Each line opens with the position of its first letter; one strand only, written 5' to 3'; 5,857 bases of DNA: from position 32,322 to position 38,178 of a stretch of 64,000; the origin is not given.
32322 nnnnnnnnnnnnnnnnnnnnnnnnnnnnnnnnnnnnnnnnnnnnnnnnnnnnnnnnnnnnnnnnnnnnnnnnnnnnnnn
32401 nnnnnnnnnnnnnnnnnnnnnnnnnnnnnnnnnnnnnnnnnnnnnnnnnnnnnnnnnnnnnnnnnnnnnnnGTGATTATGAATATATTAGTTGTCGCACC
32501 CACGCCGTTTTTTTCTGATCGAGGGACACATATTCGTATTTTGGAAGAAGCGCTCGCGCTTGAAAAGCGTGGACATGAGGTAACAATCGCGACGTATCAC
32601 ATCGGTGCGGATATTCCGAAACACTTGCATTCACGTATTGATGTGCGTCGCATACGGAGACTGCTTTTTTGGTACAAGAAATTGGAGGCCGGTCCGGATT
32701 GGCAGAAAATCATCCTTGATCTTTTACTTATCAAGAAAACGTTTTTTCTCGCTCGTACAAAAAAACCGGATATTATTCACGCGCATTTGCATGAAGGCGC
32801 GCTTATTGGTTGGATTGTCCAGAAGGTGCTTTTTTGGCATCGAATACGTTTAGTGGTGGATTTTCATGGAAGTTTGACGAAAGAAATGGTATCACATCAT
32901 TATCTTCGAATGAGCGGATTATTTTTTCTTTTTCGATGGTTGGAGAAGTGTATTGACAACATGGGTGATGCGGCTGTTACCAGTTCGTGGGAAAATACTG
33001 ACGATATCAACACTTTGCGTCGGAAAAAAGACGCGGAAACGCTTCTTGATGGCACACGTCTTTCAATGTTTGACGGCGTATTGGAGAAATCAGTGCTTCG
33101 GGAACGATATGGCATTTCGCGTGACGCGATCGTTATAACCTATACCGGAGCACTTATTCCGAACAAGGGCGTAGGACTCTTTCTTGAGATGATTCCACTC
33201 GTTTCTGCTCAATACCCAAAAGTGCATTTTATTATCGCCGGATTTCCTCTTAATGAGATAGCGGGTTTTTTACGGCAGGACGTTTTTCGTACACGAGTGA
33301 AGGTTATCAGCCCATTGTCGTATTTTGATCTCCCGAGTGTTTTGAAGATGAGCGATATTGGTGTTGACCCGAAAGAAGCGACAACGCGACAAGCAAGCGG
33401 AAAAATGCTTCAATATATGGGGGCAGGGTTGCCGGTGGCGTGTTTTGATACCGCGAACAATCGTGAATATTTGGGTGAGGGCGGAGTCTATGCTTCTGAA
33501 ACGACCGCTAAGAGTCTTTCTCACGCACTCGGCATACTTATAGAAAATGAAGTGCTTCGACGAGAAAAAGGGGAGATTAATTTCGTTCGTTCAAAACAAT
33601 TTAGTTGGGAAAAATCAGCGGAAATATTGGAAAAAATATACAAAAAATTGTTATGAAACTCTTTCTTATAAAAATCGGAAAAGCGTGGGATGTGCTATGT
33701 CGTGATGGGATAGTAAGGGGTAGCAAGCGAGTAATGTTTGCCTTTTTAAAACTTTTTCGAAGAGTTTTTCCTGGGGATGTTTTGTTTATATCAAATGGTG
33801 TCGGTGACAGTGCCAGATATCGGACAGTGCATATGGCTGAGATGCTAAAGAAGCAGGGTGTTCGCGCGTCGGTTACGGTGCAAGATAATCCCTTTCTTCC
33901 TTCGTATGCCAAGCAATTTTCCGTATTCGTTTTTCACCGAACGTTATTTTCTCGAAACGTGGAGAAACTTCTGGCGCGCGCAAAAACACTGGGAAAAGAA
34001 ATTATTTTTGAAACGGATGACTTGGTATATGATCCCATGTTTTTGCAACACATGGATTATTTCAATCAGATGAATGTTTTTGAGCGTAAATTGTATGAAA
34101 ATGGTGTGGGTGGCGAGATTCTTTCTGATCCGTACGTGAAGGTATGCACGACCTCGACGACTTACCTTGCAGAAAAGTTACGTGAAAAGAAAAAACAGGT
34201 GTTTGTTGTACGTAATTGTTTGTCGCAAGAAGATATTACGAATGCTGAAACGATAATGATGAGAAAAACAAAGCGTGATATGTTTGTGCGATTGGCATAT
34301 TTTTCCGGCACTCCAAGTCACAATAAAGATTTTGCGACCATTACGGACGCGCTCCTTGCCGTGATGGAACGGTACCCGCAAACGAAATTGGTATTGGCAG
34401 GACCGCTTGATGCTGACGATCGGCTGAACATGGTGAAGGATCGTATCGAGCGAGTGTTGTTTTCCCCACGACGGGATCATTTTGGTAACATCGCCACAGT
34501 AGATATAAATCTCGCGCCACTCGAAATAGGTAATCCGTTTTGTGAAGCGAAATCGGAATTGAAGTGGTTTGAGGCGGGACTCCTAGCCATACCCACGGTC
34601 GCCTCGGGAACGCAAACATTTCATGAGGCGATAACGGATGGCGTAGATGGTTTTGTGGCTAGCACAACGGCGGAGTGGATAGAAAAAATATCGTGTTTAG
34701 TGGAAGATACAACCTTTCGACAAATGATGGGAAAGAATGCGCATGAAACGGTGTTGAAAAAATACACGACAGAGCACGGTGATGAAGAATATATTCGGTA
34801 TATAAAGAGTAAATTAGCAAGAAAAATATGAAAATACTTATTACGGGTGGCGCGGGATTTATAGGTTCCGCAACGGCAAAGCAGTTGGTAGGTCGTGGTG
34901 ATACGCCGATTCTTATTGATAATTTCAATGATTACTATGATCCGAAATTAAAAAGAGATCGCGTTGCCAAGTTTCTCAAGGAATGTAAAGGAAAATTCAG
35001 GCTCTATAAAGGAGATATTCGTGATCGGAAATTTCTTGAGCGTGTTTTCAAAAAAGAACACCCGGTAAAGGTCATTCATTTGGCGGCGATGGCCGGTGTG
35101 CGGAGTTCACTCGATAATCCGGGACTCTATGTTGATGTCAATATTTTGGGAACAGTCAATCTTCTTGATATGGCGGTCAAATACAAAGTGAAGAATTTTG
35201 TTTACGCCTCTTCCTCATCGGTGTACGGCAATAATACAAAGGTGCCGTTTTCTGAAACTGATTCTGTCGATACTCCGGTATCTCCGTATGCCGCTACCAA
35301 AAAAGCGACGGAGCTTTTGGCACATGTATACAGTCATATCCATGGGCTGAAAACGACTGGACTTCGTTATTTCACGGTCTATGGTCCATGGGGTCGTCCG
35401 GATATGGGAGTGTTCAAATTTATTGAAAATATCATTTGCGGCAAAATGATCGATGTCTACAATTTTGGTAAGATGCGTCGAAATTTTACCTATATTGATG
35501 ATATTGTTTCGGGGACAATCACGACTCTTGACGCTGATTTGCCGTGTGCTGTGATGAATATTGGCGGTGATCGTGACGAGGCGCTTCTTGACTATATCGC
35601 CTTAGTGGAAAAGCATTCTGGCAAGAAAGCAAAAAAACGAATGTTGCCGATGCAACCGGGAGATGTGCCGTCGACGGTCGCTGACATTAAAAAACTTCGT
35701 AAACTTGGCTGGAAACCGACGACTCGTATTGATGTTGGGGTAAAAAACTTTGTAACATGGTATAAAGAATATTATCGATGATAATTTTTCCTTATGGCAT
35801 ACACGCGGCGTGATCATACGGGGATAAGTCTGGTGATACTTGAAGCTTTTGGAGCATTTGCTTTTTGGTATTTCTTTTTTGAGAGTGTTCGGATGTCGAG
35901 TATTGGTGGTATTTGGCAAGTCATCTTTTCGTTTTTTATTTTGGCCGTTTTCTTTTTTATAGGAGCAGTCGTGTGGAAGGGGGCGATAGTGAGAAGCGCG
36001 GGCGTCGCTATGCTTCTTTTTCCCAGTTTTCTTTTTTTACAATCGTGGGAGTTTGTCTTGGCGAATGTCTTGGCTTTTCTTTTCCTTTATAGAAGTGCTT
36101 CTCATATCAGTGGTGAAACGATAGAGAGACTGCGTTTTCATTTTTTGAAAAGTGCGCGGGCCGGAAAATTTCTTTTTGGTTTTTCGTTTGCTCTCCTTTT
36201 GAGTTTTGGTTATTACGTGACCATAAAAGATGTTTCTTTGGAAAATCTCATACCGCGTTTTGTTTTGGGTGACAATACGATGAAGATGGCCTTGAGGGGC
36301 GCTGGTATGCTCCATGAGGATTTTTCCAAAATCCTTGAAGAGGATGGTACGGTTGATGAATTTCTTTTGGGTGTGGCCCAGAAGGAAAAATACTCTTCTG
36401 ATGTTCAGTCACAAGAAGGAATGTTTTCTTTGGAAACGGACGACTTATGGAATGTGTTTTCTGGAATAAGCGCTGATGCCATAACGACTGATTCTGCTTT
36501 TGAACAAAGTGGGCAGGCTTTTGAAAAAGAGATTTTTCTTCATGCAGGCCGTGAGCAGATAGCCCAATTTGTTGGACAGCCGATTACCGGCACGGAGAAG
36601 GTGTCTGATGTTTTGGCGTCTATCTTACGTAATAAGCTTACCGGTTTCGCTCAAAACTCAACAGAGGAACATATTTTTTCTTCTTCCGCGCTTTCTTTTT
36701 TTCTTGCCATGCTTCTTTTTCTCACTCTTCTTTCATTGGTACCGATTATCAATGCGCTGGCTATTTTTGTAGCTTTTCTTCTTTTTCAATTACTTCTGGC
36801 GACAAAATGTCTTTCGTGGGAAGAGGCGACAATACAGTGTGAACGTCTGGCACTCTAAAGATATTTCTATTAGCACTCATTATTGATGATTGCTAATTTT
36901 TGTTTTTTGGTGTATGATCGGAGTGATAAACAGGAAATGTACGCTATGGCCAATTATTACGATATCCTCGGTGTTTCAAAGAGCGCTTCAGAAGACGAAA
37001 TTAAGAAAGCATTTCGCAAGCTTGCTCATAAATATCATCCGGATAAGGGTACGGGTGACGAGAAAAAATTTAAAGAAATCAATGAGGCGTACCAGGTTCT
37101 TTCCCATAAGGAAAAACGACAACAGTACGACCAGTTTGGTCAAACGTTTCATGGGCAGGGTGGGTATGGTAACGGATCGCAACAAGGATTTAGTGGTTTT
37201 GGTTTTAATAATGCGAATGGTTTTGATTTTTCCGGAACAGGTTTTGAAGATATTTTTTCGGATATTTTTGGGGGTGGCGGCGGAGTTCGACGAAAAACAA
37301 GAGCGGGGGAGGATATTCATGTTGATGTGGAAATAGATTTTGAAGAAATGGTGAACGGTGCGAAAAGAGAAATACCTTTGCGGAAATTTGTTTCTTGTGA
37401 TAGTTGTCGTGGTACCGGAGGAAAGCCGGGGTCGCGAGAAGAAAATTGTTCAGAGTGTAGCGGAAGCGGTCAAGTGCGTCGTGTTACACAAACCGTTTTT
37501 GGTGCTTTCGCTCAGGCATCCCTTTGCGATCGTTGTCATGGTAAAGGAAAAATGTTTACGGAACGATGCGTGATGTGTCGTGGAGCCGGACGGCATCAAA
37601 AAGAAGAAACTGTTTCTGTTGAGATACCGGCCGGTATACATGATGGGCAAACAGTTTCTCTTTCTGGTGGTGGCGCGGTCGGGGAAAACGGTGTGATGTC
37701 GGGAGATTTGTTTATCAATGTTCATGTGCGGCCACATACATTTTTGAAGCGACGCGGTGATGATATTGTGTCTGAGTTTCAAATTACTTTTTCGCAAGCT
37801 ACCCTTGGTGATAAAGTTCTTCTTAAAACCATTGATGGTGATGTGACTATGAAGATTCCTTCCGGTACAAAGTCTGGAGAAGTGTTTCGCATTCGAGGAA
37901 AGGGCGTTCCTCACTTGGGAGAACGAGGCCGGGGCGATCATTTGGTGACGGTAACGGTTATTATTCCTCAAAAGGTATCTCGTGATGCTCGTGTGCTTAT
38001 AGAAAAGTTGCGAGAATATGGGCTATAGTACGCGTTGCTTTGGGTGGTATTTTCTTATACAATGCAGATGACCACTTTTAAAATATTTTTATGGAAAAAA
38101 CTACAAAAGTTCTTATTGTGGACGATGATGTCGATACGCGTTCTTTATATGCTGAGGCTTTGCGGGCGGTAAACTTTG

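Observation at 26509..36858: Envelope-glycosylation locus containing a membrane-anchored ClpB/ClpC-like AAA+ protein with an inactivated D1 ring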

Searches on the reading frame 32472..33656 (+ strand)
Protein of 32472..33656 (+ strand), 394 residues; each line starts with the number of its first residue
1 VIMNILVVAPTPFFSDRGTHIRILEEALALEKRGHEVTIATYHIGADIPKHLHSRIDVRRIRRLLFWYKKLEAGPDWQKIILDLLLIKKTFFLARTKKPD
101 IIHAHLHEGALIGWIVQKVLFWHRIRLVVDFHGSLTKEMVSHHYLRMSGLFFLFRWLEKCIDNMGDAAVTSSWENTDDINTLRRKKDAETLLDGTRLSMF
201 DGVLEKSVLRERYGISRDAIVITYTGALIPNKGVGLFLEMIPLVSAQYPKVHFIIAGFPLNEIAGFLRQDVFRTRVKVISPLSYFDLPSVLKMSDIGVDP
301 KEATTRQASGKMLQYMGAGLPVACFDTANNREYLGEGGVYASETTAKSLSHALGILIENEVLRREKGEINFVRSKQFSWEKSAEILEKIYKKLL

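Call 4: search_protein_families(library=pfam, proteins=[window:32472-33656:+], max_evalue=0.01)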
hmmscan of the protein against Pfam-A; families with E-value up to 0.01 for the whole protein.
window:32472-33656:+ (394 aa): 4 families
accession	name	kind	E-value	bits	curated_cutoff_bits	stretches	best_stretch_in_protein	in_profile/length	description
PF13692.12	Glyco_trans_1_4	-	2.5e-14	54.2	27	1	221-359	3-142/142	Glycosyl transferases group 1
PF13439.12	Glyco_transf_4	-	2.3e-11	44.5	28.5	1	18-172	3-141/170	Glycosyltransferase Family 4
PF00534.26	Glycos_transf_1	-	2.7e-11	43.7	26.4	1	209-365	5-164/172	Glycosyl transferases group 1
PF13579.12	Glyco_trans_4_4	-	4.4e-10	40.6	29.7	1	18-170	2-133/158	Glycosyl transferase 4-like domain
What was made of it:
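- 32472..33656 (+): GT4 (GT-B) glycosyltransferase. Its start overlaps the AAA+ stop by 4 nt. Pfam Glyco_transf_4 and Glycos_transf_1 (call 4).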

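Call 5: search_protein_families(library=ncbifam, proteins=[window:32472-33656:+], max_evalue=0.01)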
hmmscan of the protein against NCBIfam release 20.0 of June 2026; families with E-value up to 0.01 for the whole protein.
window:32472-33656:+ (394 aa): 14 families
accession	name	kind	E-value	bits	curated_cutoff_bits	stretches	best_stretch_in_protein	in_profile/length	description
TIGR04063.1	stp3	hypoth_equivalog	4.8e-08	32.3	442.05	1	88-394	82-396/397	TIGR04063 family PEP-CTERM/XrtA system glycosyltransferase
TIGR04047.1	MSMEG_0565_glyc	hypoth_equivalog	2.9e-07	29.9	259.85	1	166-391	140-372/373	MSMEG_0565 family glycosyltransferase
TIGR03449.1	mycothiol_MshA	equivalog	2e-06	27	462.5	1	18-393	22-403/406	D-inositol-3-phosphate glycosyltransferase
NF038229.1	Glyco4_Geo_Pelo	equivalog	3.9e-06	26.1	400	1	213-394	154-337/338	GPMC system family 4 glycosyltransferase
TIGR02149.1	glgA_Coryne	subfamily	1.5e-05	24.3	302.4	1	96-245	81-230/391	glycogen synthase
TIGR04157.1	glyco_rSAM_CFB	subfamily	4e-05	22.8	400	1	205-324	213-329/406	TIGR04157 family glycosyltransferase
TIGR03088.1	stp2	hypoth_equivalog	6e-05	22.2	409.05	1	285-394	264-374/374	TIGR03088 family PEP-CTERM/XrtA system glycosyltransferase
NF007640.0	PRK10307.1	subfamily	0.00018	20.6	276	1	206-374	216-387/411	WcaI family glycosyltransferase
TIGR02095.1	glgA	subfamily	0.00027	19.8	328.45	0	204-268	277-341/477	glycogen/starch synthase, ADP-glucose type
NF038298.1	EPS_HpsO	equivalog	0.00027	19.8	575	1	205-383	187-377/388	hormogonium polysaccharide biosynthesis glycosyltransferase HpsO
NF047684.1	TeichurnBiosyTuaC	equivalog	0.00038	19.5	550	1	98-393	108-389/391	teichuronic acid biosynthesis protein TuaC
NF038295.1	EPS_HpsP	equivalog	0.00053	19.1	550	1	205-393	193-387/388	hormogonium polysaccharide biosynthesis glycosyltransferase HpsP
NF053787.1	GlcN_PG_synth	equivalog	0.0014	17.6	480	1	196-393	174-359/361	N-acetylglucosaminyl phosphatidylglycerol synthase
NF012028.0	PRK15484.1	subfamily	0.0074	15.4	618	0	206-261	180-235/380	lipopolysaccharide N-acetylglucosaminyltransferase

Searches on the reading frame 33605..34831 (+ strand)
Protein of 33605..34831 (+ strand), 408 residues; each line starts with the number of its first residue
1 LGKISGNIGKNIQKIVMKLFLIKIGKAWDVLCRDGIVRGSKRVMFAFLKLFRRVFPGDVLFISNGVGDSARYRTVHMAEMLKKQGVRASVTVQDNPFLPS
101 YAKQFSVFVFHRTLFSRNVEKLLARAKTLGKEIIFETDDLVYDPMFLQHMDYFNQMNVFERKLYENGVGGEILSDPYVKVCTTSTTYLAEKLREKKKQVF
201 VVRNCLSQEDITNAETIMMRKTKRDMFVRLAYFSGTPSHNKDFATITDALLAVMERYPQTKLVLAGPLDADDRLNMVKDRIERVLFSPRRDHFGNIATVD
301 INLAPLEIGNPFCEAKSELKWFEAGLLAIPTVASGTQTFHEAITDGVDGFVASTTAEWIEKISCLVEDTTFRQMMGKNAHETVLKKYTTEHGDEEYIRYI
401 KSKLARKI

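Call 4: search_protein_families(library=pfam, proteins=[window:33605-34831:+], max_evalue=0.01)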
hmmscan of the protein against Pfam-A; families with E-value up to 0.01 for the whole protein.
window:33605-34831:+ (408 aa): 3 families
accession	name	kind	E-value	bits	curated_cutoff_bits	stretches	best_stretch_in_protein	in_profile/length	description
PF13692.12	Glyco_trans_1_4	-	8.4e-09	36.3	27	1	233-368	6-142/142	Glycosyl transferases group 1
PF13524.12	Glyco_trans_1_2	-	4.9e-08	33.5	25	1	251-391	6-137/144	Glycosyl transferase-like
PF00534.26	Glycos_transf_1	-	1.1e-06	28.7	26.4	1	323-381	111-171/172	Glycosyl transferases group 1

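Call 5: search_protein_families(library=ncbifam, proteins=[window:33605-34831:+], max_evalue=0.01)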
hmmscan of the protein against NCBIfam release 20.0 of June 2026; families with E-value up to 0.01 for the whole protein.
window:33605-34831:+ (408 aa): 7 families
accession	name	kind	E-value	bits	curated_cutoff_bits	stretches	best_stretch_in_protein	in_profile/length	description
NF038229.1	Glyco4_Geo_Pelo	equivalog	4.1e-07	29.3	400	1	244-400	177-333/338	GPMC system family 4 glycosyltransferase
TIGR04157.1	glyco_rSAM_CFB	subfamily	6.2e-05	22.2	400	1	182-289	178-288/406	TIGR04157 family glycosyltransferase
TIGR03999.1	thiol_BshA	equivalog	0.00048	19.2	273.7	1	319-400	287-370/375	N-acetyl-alpha-D-glucosaminyl L-malate synthase BshA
NF041139.1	TreT_Thcocales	equivalog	0.0015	17.4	775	1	336-400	345-409/412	trehalose synthase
TIGR03087.1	stp1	hypoth_equivalog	0.0033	16.7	316.65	1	319-390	313-384/397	TIGR03087 family PEP-CTERM/XrtA system glycosyltransferase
NF041876.1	EPS_EpsE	equivalog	0.0043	16.3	400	1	322-392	313-385/389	exopolysaccharide biosynthesis GT4 family glycosyltransferase EpsE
NF049988.1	MGlcDAGSynMgs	equivalog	0.0078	15.6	400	0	239-391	224-375/398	alpha-monoglucosyldiacylglycerol synthase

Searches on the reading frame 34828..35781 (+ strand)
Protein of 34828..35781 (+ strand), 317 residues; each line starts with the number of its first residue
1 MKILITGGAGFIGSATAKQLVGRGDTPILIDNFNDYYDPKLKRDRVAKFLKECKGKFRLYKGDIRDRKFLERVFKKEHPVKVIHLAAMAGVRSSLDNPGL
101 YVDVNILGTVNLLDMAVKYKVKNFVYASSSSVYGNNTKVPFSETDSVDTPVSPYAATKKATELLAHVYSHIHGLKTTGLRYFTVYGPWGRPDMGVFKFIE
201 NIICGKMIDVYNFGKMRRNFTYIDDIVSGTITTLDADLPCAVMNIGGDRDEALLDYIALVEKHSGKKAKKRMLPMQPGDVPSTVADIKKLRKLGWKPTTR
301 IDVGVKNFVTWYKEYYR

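Call 4: search_protein_families(library=pfam, proteins=[window:34828-35781:+], max_evalue=0.01)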
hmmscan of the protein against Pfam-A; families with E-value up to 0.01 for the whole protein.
window:34828-35781:+ (317 aa): 10 families
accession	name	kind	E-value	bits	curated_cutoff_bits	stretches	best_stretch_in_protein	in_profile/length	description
PF16363.11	GDP_Man_Dehyd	-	1.7e-56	192.5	27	1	4-307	1-331/332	GDP-mannose 4,6 dehydratase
PF01370.27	Epimerase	-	2.2e-54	184.9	20.9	1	3-246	1-240/240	NAD dependent epimerase/dehydratase family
PF01073.25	3Beta_HSD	-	3e-22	79.4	22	1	4-227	1-222/280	3-beta hydroxysteroid dehydrogenase/isomerase family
PF02719.21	Polysacc_synt_2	-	1.1e-17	64.6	20.2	1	3-172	1-156/293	Polysaccharide biosynthesis protein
PF04321.23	RmlD_sub_bind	-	3e-13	50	27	1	1-164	1-135/287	RmlD substrate binding domain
PF07993.18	NAD_binding_4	-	2.7e-09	37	20.1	1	5-205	1-225/258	Male sterility protein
PF08659.16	KR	-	2.4e-07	31.3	22.6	1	3-143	3-151/180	KR domain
PF00106.31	adh_short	-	1.1e-06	28.7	26.6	1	3-166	3-161/195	short chain dehydrogenase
PF13460.12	NAD_binding_10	-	5.5e-05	23.6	27.2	1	7-163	1-130/184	NAD(P)H-binding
PF05368.20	NmrA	-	0.0076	16.3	27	0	2-129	4-107/298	NmrA-like family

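Call 5: search_protein_families(library=ncbifam, proteins=[window:34828-35781:+], max_evalue=0.01)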
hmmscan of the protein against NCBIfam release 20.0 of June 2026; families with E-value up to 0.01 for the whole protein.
window:34828-35781:+ (317 aa): 36 families (the best 25 are shown)
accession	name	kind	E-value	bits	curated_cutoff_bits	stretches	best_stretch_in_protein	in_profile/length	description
TIGR01179.1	galE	equivalog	8.4e-52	176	262.3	1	2-314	1-327/332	UDP-glucose 4-epimerase GalE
TIGR01181.1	dTDP_gluc_dehyt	equivalog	6.8e-48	163.4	365.1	1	2-314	1-313/321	dTDP-glucose 4,6-dehydratase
NF007956.0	PRK10675.1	subfamily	2.4e-38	132.1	394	1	1-311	1-328/338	UDP-glucose 4-epimerase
TIGR04180.1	EDH_00030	hypoth_equivalog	1.2e-36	126.3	475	1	3-298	1-295/297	NAD-dependent 4,6-dehydratase LegB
TIGR02197.1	heptose_epim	equivalog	4.4e-34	118.1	274.6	1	3-314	1-315/316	ADP-glyceromanno-heptose 6-epimerase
NF011728.1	PRK15181.1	equivalog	5.8e-34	117.6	760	1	3-313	18-338/348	Vi polysaccharide biosynthesis UDP-N-acetylglucosaminuronic acid C-4 epimerase TviC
NF007582.0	PRK10217.1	equivalog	2e-33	116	698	1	2-312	3-331/355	dTDP-glucose 4,6-dehydratase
NF007490.0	PRK10084.1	subfamily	1.6e-31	109.6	649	1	1-313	1-335/361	dTDP-glucose 4,6-dehydratase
TIGR02622.1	CDP_4_6_dhtase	equivalog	7.3e-22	78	278.45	1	2-170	6-170/352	CDP-glucose 4,6-dehydratase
NF047922.1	GDPFucSynFcl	equivalog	4.2e-21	75.7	500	1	63-314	38-303/308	GDP-L-fucose synthase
NF043036.1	ErythonDh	equivalog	4.7e-20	72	325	1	1-203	1-198/321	D-erythronate dehydrogenase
NF042422.1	oxyalk_red_OleD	equivalog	5.9e-17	62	580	1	1-240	1-221/329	2-alkyl-3-oxoalkanoate reductase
NF008872.0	PRK11908.1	equivalog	8.4e-17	61.2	294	1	1-245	2-251/349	bifunctional UDP-4-keto-pentose/UDP-xylose synthase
NF008360.0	PRK11150.1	equivalog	1.8e-15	57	452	1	3-312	2-306/310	ADP-glyceromanno-heptose 6-epimerase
TIGR01472.1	gmd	equivalog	5.5e-15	55.4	415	1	52-174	51-175/342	GDP-mannose 4,6-dehydratase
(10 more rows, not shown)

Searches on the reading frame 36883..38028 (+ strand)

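Call 4: search_protein_families(library=pfam, proteins=[window:36883-38028:+], max_evalue=0.01)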
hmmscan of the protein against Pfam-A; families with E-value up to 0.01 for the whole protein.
window:36883-38028:+ (381 aa): 3 families
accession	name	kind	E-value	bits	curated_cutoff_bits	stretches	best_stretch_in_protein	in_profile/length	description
PF01556.23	DnaJ_C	-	2.1e-46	158.1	26.6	1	145-362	1-152/152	DnaJ C terminal domain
PF00226.36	DnaJ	-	2.4e-26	92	27.8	1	24-83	1-63/63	DnaJ domain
PF00684.25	DnaJ_CXXCXGXG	-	2.7e-15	56.8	32.7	1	172-236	1-65/65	DnaJ central domain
